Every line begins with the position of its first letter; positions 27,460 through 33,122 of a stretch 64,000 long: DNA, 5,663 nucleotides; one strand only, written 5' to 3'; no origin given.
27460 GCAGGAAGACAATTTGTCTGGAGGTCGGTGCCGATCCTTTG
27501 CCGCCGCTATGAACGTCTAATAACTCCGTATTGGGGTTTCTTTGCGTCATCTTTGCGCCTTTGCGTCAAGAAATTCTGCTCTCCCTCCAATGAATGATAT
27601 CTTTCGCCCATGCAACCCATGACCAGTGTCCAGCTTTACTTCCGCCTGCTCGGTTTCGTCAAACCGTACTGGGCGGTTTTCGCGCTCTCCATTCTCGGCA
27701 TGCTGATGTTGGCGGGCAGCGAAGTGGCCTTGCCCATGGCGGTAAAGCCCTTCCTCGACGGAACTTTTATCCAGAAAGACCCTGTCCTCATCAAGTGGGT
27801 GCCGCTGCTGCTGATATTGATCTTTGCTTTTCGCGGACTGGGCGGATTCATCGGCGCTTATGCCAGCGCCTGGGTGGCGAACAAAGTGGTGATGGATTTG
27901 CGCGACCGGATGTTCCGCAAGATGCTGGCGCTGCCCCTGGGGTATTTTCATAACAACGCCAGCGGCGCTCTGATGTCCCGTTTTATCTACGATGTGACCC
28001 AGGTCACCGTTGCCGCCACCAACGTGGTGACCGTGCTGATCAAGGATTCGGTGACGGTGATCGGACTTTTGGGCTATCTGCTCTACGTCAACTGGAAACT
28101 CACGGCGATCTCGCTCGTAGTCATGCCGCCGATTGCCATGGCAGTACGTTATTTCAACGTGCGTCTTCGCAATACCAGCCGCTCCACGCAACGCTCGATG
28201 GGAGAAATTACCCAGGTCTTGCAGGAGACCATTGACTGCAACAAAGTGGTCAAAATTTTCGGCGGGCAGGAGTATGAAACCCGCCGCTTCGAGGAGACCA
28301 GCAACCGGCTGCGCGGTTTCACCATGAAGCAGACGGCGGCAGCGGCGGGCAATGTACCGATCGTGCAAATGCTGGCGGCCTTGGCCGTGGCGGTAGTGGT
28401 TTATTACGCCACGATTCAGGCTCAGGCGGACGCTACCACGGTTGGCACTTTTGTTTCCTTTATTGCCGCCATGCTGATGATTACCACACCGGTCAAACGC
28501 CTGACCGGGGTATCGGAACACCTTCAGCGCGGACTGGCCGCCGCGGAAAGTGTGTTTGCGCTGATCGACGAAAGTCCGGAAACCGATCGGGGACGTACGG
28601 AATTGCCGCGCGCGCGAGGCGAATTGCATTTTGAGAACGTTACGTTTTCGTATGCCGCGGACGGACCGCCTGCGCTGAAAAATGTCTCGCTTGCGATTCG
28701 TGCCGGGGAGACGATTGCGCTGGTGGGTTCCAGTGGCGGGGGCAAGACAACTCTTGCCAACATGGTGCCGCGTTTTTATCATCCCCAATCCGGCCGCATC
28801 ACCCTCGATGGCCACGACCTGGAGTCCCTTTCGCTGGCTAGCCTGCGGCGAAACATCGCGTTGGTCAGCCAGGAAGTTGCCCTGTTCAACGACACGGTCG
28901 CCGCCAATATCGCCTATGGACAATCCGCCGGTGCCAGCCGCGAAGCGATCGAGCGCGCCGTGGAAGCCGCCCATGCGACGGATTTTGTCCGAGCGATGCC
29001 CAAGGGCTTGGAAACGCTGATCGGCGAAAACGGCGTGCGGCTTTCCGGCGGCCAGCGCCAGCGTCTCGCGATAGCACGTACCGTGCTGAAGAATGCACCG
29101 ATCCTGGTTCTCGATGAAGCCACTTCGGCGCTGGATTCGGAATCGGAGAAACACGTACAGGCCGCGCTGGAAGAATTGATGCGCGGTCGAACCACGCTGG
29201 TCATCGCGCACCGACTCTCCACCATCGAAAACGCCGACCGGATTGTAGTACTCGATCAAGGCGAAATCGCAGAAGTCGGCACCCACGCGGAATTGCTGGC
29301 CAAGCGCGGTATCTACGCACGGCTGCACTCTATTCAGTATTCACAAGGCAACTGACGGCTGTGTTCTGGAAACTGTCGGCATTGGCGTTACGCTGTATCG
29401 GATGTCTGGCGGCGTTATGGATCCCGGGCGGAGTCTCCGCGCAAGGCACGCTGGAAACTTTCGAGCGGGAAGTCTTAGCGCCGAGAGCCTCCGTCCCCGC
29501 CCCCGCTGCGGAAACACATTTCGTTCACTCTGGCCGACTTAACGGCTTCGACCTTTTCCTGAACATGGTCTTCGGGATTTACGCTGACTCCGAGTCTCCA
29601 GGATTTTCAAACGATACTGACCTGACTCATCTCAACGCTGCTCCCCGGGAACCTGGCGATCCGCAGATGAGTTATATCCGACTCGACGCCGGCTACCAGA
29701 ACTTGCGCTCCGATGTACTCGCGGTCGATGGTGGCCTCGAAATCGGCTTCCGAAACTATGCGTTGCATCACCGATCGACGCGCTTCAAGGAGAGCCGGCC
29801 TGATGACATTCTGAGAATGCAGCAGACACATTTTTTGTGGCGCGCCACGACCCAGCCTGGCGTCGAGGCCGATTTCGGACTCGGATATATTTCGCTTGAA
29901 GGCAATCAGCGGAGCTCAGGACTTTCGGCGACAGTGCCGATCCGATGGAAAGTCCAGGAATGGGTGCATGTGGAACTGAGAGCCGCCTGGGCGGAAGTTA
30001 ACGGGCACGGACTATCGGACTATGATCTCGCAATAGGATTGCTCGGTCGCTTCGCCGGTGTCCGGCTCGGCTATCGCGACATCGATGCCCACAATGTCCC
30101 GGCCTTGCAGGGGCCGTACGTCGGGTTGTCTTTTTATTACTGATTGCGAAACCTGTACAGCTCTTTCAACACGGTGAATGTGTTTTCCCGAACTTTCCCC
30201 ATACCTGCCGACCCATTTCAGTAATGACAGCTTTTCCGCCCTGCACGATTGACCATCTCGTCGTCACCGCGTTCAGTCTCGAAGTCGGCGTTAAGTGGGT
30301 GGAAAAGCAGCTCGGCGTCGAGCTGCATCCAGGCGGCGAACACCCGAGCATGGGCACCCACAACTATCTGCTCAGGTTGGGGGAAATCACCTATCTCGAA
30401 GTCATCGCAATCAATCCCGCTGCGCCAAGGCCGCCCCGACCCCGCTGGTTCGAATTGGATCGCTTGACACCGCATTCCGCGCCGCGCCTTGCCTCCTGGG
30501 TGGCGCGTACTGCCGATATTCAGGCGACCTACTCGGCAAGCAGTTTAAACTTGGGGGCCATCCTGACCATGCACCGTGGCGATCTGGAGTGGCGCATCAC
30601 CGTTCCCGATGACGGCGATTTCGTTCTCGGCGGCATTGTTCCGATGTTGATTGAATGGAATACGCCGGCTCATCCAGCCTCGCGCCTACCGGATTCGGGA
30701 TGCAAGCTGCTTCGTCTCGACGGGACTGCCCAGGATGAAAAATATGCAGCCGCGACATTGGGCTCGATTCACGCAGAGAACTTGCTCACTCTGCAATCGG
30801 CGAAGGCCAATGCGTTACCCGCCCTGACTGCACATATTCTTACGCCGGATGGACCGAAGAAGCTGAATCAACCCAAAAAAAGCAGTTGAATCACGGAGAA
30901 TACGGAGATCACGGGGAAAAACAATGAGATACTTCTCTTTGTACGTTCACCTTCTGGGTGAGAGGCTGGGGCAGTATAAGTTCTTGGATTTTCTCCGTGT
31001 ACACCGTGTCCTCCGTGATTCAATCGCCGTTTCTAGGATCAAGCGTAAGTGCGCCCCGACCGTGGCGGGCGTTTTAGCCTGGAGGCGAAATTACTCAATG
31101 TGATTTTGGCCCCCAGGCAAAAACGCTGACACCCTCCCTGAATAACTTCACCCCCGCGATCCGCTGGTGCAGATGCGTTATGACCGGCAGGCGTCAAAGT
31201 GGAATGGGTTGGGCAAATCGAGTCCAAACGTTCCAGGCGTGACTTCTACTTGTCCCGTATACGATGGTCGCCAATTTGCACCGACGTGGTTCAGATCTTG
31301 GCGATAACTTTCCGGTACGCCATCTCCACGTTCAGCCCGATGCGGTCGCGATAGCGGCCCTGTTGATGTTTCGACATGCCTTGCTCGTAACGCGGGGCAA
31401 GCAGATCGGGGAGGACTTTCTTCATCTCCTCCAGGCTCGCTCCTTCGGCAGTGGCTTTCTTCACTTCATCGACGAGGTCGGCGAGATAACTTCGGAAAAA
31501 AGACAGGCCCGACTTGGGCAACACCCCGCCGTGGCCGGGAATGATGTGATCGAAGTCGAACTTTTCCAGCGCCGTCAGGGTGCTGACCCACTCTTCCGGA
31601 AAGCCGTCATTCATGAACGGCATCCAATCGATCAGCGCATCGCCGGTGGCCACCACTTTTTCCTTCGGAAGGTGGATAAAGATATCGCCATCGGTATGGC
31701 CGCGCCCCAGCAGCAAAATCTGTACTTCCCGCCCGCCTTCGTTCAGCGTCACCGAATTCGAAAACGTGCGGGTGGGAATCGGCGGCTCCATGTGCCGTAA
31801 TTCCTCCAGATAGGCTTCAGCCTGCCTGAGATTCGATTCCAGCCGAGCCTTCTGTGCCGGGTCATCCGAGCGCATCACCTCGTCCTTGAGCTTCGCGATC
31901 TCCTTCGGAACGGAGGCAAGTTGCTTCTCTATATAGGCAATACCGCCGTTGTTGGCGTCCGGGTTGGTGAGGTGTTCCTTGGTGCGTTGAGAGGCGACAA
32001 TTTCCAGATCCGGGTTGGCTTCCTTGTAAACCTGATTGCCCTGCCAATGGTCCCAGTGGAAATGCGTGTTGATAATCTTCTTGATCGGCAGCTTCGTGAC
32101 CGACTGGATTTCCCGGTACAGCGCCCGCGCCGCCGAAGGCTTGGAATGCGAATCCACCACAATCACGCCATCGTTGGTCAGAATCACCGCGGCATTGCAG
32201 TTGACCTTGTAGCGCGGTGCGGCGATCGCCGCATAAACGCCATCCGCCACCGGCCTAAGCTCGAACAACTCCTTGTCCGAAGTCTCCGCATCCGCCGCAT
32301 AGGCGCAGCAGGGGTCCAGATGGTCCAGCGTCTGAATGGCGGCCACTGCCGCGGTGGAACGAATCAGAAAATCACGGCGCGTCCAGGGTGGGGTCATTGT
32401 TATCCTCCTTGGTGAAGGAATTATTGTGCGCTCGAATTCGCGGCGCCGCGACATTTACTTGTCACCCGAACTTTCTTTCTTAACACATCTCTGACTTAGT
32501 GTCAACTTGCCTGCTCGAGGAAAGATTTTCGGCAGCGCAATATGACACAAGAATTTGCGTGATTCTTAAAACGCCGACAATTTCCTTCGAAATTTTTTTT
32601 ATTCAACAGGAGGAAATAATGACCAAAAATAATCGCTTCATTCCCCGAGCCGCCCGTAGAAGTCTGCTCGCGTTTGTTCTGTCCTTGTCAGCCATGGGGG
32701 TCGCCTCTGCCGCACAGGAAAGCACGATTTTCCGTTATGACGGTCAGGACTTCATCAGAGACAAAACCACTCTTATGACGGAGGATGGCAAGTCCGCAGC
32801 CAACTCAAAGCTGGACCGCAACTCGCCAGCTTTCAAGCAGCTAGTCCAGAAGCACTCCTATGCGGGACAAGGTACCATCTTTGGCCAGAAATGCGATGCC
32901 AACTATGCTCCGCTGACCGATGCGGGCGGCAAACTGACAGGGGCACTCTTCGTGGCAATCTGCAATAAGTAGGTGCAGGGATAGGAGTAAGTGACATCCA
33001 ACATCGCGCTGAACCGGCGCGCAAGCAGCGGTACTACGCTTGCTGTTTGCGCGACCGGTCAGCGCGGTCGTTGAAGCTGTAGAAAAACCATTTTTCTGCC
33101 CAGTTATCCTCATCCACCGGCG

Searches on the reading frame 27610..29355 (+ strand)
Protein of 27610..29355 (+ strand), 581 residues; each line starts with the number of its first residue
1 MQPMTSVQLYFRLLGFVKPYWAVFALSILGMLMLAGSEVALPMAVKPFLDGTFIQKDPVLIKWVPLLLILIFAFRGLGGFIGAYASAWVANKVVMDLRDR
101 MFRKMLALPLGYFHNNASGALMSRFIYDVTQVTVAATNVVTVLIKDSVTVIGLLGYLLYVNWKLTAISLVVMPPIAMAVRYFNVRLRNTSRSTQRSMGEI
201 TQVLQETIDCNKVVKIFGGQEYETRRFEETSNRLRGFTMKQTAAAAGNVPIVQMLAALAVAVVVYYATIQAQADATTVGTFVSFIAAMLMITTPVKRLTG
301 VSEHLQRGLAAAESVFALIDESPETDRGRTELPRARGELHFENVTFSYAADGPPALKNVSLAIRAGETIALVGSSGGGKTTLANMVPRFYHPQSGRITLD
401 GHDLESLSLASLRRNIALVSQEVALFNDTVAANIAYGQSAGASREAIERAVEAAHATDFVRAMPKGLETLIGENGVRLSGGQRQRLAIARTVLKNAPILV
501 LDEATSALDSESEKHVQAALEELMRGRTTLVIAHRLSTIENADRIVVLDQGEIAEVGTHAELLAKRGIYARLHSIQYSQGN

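Call 13: search_protein_families(library=pfam, proteins=[window:27610-29355:+])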
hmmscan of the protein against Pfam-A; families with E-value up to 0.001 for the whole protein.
window:27610-29355:+ (581 aa): 6 families
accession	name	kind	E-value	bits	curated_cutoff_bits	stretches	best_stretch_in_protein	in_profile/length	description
PF00664.28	ABC_membrane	-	7.3e-50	170.6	28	1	26-295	3-274/274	ABC transporter transmembrane region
PF00005.33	ABC_tran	-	2.1e-33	116.3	25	1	356-506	1-137/137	ABC transporter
PF02463.25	SMC_N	-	2.4e-08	34.1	40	1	396-548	53-211/220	RecF/RecN/SMC N terminal domain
PF13401.12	AAA_22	-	2.4e-05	25.1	27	0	368-523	7-104/130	AAA domain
PF13191.12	AAA_16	-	0.00025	22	32.6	1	364-530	20-165/167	AAA ATPase domain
PF00270.35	DEAD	-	0.00042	20.5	26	1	362-524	10-146/167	DEAD/DEAH box helicase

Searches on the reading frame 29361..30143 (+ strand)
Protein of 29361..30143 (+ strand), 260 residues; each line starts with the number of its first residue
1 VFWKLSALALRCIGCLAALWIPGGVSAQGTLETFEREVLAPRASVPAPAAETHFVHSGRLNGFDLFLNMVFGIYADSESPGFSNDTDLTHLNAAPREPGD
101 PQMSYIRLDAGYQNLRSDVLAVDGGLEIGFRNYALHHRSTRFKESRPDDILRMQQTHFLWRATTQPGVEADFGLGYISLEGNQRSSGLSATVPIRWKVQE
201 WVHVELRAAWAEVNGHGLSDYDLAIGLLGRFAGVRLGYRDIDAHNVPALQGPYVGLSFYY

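Call 44: find_related_loci(query=window:29361-30143:+, collection=metagenome_contigs, flank=6000)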
Query window:29361-30143:+ (260 aa) in metagenome_contigs; peptide patterns used: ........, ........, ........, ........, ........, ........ (x = any residue, [..] = any of these).
61 stretches matched a pattern, but none encodes a relative of the query by tblastn (E <= 1e-3).

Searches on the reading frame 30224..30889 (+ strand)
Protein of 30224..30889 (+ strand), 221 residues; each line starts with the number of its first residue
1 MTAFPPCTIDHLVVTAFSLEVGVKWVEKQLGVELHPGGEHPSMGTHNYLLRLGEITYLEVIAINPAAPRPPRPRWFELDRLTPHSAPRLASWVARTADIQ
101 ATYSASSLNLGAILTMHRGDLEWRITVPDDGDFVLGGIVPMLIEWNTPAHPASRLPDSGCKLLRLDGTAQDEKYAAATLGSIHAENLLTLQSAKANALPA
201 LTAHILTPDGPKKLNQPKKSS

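Call 13: search_protein_families(library=pfam, proteins=[window:30224-30889:+])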
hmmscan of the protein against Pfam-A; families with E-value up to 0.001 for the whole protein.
window:30224-30889:+ (221 aa): 1 family
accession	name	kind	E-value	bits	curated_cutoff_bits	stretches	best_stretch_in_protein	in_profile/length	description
PF13468.12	Glyoxalase_3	-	5.9e-42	144.1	25.1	1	9-179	1-172/176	Glyoxalase-like domain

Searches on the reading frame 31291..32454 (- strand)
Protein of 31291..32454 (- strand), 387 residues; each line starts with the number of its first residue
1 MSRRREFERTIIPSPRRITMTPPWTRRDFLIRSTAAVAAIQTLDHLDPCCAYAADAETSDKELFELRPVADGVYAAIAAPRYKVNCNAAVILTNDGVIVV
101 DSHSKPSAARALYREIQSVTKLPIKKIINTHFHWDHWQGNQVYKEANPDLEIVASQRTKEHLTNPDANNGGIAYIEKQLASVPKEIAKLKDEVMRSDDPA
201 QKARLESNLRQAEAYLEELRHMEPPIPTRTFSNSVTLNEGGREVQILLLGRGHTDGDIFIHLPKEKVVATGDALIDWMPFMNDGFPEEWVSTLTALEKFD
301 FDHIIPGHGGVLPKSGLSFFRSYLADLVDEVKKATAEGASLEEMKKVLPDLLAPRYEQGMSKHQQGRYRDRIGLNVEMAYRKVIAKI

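Call 13: search_protein_families(library=pfam, proteins=[window:31291-32454:-])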
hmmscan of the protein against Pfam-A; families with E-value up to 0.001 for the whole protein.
window:31291-32454:- (387 aa): 1 family
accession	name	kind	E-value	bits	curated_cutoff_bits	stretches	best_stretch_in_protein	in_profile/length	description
PF00753.33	Lactamase_B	-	1.8e-20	74.2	22.7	1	84-308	4-196/196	Metallo-beta-lactamase superfamily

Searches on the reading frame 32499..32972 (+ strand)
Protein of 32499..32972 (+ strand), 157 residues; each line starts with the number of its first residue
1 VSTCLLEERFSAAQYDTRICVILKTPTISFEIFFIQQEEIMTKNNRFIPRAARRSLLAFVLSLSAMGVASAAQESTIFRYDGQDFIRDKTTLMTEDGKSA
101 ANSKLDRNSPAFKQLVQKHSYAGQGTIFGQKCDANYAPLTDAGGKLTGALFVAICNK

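Call 95: search_protein_families(library=pfam, proteins=[window:32499-32972:+], max_evalue=0.00001)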
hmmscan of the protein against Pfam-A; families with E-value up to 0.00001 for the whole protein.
window:32499-32972:+ (157 aa): 2 families
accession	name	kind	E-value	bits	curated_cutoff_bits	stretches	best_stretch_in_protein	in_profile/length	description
PF17201.10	Cache_3-Cache_2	-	3.8e-17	62.9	27.7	1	73-154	100-182/299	Cache 3/Cache 2 fusion domain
PF17202.10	sCache_3_3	-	1.7e-13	51.2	28.8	1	73-154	19-95/107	Single cache domain 3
